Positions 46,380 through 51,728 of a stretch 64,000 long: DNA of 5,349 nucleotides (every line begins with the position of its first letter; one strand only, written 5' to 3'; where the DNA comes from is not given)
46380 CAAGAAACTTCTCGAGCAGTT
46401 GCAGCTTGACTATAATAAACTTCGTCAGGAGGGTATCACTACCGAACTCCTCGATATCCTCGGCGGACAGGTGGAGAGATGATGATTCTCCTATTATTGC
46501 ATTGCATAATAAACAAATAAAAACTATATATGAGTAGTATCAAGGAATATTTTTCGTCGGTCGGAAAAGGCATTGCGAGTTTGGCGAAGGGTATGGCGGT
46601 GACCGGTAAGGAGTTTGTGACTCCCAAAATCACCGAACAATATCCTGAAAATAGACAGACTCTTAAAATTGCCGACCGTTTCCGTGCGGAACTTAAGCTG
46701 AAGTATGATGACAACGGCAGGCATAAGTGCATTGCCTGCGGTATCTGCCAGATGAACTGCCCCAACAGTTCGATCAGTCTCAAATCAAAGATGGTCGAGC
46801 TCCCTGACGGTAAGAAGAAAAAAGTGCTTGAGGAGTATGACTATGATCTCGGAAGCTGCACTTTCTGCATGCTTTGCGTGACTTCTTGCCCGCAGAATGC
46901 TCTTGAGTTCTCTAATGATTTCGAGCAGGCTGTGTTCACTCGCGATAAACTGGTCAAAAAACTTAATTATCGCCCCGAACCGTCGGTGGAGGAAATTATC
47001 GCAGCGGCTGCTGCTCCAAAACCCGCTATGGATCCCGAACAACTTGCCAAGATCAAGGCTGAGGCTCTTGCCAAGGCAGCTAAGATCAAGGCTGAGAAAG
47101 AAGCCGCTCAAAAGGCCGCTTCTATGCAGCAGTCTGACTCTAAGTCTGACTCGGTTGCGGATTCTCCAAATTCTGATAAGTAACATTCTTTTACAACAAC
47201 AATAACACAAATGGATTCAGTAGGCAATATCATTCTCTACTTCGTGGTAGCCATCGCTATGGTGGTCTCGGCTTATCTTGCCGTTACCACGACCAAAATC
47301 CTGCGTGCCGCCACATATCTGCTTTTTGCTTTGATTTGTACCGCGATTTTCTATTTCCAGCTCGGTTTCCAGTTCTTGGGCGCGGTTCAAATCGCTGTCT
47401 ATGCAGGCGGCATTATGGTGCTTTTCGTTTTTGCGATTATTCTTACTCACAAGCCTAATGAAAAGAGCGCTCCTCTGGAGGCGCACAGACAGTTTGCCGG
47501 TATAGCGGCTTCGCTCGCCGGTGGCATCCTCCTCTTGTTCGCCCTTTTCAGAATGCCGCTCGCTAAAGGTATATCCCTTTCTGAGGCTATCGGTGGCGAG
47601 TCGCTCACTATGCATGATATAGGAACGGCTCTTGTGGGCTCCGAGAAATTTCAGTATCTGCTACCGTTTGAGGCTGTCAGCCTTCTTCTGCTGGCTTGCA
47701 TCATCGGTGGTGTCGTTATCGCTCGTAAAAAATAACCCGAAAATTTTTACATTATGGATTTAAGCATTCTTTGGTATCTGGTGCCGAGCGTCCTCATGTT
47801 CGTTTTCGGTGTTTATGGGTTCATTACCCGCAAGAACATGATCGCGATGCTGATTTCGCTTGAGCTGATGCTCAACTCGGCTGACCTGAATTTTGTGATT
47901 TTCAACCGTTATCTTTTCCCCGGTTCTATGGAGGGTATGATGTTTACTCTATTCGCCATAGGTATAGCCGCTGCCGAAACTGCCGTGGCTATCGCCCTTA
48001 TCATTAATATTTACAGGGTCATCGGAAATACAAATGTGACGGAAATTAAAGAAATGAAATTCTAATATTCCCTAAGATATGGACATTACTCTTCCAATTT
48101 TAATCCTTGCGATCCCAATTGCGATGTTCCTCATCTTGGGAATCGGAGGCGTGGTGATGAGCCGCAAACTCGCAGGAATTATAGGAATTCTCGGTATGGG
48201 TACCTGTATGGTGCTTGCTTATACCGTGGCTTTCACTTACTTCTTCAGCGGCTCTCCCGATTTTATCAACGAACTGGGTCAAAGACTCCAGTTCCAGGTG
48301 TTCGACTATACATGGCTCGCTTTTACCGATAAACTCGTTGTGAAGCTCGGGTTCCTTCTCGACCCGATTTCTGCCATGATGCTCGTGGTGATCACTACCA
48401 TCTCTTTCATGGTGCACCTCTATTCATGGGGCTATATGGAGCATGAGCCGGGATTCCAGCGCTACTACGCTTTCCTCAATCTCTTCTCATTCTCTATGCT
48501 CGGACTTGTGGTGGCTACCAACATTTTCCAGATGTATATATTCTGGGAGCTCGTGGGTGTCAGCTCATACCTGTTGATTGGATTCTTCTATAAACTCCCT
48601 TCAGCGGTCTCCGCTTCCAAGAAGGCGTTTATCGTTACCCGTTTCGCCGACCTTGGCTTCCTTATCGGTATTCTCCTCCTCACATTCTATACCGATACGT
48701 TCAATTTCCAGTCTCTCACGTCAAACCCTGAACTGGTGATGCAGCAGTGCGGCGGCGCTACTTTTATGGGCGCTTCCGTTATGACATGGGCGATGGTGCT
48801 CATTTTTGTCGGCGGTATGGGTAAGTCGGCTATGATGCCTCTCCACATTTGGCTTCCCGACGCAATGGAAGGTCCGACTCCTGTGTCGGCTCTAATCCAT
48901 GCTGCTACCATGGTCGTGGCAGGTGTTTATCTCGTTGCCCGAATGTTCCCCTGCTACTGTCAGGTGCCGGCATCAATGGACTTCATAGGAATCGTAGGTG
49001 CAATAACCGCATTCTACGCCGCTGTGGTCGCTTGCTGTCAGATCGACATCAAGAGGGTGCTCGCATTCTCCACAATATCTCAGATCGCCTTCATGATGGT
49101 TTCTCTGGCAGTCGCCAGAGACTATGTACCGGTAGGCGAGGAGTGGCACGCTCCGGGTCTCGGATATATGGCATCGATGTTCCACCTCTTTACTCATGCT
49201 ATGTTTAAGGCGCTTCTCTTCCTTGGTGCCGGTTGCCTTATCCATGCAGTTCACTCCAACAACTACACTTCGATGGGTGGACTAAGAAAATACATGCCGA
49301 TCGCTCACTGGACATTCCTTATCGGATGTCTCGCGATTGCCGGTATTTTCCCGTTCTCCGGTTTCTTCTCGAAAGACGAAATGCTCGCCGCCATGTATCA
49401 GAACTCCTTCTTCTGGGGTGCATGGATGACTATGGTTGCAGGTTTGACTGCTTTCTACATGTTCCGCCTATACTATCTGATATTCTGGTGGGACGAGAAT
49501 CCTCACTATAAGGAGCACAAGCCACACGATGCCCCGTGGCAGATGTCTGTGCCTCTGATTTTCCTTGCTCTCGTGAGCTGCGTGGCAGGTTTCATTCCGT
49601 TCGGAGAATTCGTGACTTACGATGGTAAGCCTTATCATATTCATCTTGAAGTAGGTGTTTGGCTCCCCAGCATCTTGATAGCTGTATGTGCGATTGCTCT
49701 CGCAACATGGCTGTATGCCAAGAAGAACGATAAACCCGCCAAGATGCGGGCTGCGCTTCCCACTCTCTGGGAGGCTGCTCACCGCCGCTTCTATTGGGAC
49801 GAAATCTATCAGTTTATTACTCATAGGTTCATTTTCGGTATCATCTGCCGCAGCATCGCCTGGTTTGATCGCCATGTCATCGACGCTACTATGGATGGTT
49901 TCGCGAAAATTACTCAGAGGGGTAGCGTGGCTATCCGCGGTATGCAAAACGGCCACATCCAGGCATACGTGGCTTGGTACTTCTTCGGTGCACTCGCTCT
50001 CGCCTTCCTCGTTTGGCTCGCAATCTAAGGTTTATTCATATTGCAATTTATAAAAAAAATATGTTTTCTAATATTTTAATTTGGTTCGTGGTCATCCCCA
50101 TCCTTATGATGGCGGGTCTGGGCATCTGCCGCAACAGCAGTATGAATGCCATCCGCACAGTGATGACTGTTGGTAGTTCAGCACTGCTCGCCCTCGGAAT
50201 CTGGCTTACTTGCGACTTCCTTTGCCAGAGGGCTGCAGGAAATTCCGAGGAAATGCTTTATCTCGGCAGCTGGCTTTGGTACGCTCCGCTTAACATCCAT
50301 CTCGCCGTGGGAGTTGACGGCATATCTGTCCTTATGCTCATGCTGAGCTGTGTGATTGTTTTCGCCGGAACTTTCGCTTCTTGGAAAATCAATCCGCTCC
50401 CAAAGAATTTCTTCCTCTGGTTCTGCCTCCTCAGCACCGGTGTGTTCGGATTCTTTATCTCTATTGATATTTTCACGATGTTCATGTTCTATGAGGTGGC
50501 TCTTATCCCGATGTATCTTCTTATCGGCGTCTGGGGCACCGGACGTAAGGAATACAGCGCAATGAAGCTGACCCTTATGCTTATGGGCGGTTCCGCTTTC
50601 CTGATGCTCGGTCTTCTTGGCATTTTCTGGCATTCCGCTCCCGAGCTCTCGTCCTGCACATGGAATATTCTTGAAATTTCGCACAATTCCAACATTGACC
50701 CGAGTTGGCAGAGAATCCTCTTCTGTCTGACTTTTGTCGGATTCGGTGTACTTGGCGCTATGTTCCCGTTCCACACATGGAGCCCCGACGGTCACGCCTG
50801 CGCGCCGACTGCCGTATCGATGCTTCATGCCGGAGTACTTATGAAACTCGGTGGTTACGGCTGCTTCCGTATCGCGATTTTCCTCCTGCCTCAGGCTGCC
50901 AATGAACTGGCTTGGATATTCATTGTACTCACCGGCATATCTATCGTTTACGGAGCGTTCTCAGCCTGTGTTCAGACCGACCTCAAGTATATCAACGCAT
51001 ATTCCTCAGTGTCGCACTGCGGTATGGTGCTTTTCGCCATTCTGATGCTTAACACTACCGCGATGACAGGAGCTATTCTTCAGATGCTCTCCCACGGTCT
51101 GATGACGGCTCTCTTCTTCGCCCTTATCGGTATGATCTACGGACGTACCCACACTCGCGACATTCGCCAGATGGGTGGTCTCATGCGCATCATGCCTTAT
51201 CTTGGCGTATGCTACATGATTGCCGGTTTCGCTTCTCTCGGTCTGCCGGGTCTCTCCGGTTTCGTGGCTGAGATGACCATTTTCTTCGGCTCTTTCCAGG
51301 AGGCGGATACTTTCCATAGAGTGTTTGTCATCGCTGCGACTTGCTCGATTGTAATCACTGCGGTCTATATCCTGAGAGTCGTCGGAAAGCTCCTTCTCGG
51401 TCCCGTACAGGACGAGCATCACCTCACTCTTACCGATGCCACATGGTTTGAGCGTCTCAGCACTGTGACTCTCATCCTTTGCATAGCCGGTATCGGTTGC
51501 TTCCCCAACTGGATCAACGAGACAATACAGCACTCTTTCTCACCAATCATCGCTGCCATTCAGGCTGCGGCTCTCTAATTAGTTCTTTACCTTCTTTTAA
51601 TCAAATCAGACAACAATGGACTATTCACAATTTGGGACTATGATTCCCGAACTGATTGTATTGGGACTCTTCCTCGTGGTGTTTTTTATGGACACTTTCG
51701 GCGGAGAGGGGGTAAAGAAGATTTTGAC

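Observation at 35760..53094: Complete F1Fo ATP synthase operon nested inside the NDH-1 operon: nuoABCDH-atpDCBEFHAG-nuoIJKLMN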

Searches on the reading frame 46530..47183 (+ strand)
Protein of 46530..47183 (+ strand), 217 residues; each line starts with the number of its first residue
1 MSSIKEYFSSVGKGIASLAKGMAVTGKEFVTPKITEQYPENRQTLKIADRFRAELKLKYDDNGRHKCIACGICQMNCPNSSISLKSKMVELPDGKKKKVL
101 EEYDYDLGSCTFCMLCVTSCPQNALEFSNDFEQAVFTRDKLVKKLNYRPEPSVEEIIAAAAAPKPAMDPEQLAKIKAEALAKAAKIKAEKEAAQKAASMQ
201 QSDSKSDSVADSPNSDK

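Call 4: search_protein_families(library=pfam, proteins=[window:46530-47183:+])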
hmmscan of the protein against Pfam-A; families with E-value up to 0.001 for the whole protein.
window:46530-47183:+ (217 aa): 13 families
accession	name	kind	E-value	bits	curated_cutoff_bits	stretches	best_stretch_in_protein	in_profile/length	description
PF12838.12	Fer4_7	-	2.5e-11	44.3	27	1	66-124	1-52/52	4Fe-4S dicluster domain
PF00037.32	Fer4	-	5e-11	42.4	21.1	2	105-126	3-24/24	4Fe-4S binding domain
PF13187.11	Fer4_9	-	1.3e-08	35.1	27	1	66-124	1-51/52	4Fe-4S dicluster domain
PF13484.11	Fer4_16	-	5.1e-07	30.8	30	0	66-92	1-27/66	4Fe-4S double cluster binding domain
PF13183.11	Fer4_8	-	5.7e-07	30.4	27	1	65-123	3-67/68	4Fe-4S dicluster domain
PF13534.11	Fer4_17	-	4.9e-06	27.4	22.2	0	46-79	24-58/61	4Fe-4S dicluster domain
PF12837.12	Fer4_6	-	5.9e-06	26.4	25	0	65-79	7-21/24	4Fe-4S binding domain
PF12797.12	Fer4_2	-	8.4e-06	25.9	24.5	0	66-78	9-21/22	4Fe-4S binding domain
PF13237.11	Fer4_10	-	1e-05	25.8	25.5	0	65-121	7-53/53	4Fe-4S dicluster domain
PF14697.11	Fer4_21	-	1.8e-05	25.2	35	1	65-125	6-57/59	4Fe-4S dicluster domain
PF12800.12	Fer4_4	-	0.00083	20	24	0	65-79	2-16/17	4Fe-4S binding domain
PF12798.12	Fer4_3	-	0.00096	20.3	27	0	110-124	1-15/15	4Fe-4S binding domain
PF17179.9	Fer4_22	-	0.00097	20.4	27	0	38-79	52-93/95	4Fe-4S dicluster domain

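Call 39: search_protein_families(library=ncbifam, proteins=[window:46530-47183:+])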
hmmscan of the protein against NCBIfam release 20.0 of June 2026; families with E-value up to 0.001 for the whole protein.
window:46530-47183:+ (217 aa): 57 families (the best 25 are shown)
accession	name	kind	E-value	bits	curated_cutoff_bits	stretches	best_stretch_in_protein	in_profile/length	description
NF004537.0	PRK05888.1-3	equivalog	1.1e-30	106.8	163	1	16-199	21-200/204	NADH-quinone oxidoreductase subunit NuoI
TIGR01971.1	NuoI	subfamily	1.6e-29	101.9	113.05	1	21-143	1-116/121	NADH-quinone oxidoreductase, chain I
NF004540.0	PRK05888.2-1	equivalog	2e-25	89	215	1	17-149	3-127/139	NADH-quinone oxidoreductase subunit NuoI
NF004538.0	PRK05888.1-4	equivalog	6.9e-25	87.5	135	1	2-141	2-133/162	NADH-quinone oxidoreductase subunit NuoI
NF004539.0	PRK05888.1-5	equivalog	1e-22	80.5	225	1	15-142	13-134/162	NADH-quinone oxidoreductase subunit NuoI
NF004536.0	PRK05888.1-1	equivalog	2.1e-22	79.3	212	1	10-143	5-132/180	NADH-quinone oxidoreductase subunit NuoI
NF040612.1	F420_dehyd_FpoI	exception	2.9e-20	72.4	180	1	27-137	11-111/135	F420H2 dehydrogenase subunit FpoI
NF004544.0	PRK05888.2-6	equivalog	8.1e-20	71.3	457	1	17-147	33-158/220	NADH-quinone oxidoreductase subunit NuoI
TIGR00403.1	ndhI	equivalog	1e-17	64.3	302.35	1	13-142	17-136/183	NAD(P)H-quinone oxidoreductase subunit I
NF004542.0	PRK05888.2-3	equivalog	1.1e-16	60.9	248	1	17-141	35-155/203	NADH-quinone oxidoreductase subunit NuoI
NF009053.0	PRK12387.1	subfamily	4.4e-16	59.2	204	1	29-146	9-111/180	formate hydrogenlyase complex iron-sulfur subunit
NF004545.0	PRK05888.3-1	equivalog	7e-15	55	229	1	20-140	28-137/154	NADH-quinone oxidoreductase subunit NuoI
NF004541.0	PRK05888.2-2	equivalog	3.6e-14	52.9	217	1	1-151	1-133/168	NADH-quinone oxidoreductase subunit NuoI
NF006221.0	PRK08348.1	subfamily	1.9e-11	43.8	124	1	29-156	14-121/136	NADH-plastoquinone oxidoreductase subunit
NF006076.0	PRK08222.1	equivalog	2.6e-11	43.7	270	1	43-148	21-113/181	hydrogenase 4 subunit H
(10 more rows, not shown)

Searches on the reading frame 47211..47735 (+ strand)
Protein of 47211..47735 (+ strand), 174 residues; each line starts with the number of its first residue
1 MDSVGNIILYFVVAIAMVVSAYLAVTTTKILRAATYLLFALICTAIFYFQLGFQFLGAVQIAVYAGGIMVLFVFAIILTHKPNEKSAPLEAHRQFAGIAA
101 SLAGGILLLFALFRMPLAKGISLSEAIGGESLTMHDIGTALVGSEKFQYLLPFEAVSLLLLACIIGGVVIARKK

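Call 4: search_protein_families(library=pfam, proteins=[window:47211-47735:+])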
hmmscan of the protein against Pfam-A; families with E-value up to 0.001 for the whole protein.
window:47211-47735:+ (174 aa): 1 family
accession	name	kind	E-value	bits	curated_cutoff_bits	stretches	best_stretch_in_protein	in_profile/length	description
PF00499.25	Oxidored_q3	-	5.5e-32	111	33.2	1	20-170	1-146/146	NADH-ubiquinone/plastoquinone oxidoreductase chain 6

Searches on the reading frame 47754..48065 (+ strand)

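Call 4: search_protein_families(library=pfam, proteins=[window:47754-48065:+])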
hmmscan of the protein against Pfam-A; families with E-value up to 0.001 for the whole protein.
window:47754-48065:+ (103 aa): 1 family
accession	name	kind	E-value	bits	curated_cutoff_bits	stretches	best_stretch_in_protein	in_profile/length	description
PF00420.29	Oxidored_q2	-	6.1e-25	87.2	26.1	1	8-102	2-94/95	NADH-ubiquinone/plastoquinone oxidoreductase chain 4L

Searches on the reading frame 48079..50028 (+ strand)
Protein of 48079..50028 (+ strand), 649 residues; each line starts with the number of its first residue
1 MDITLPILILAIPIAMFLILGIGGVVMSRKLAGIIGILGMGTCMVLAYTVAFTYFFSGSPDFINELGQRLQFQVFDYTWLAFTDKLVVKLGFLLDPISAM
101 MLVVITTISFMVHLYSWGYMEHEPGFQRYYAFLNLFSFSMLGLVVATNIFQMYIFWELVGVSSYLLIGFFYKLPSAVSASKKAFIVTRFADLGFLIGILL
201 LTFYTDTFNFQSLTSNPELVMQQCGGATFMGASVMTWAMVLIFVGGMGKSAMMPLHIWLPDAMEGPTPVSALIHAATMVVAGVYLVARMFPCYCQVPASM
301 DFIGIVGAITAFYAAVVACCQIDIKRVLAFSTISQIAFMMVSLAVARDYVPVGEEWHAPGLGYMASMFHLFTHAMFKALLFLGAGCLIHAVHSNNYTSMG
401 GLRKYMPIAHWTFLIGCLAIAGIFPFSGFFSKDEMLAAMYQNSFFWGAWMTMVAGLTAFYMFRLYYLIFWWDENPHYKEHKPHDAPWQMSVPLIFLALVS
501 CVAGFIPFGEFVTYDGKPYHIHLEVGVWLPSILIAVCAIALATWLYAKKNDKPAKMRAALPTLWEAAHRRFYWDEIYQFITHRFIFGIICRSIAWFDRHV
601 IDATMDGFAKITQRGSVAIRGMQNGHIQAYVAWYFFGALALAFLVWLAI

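Call 4: search_protein_families(library=pfam, proteins=[window:48079-50028:+])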
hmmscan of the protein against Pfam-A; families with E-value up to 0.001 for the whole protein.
window:48079-50028:+ (649 aa): 2 families
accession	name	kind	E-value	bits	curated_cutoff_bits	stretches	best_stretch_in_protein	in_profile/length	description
PF00361.26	Proton_antipo_M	-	2.6e-72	243.9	21.5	1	146-454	1-290/294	NADH:quinone oxidoreductase/Mrp antiporter, TM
PF00662.26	Proton_antipo_N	-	2.1e-20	72.8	24.5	1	79-130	1-51/51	NADH-Ubiquinone oxidoreductase (complex I), chain 5 N-terminus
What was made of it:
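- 46530..53094 (+): nuoI (46530-47183), nuoJ (47211-47735), nuoK (47754-48065), nuoL (48079-50028), nuoM (50058-51578; ORF open from 49974), nuoN (51616-53094). Pfam (call 4).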

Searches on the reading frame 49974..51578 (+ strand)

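Call 4: search_protein_families(library=pfam, proteins=[window:49974-51578:+])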
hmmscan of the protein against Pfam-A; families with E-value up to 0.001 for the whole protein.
window:49974-51578:+ (534 aa): 1 family
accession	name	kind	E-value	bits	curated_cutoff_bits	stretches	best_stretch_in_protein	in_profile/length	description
PF00361.26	Proton_antipo_M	-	3.2e-62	210.8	21.5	1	164-459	2-291/294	NADH:quinone oxidoreductase/Mrp antiporter, TM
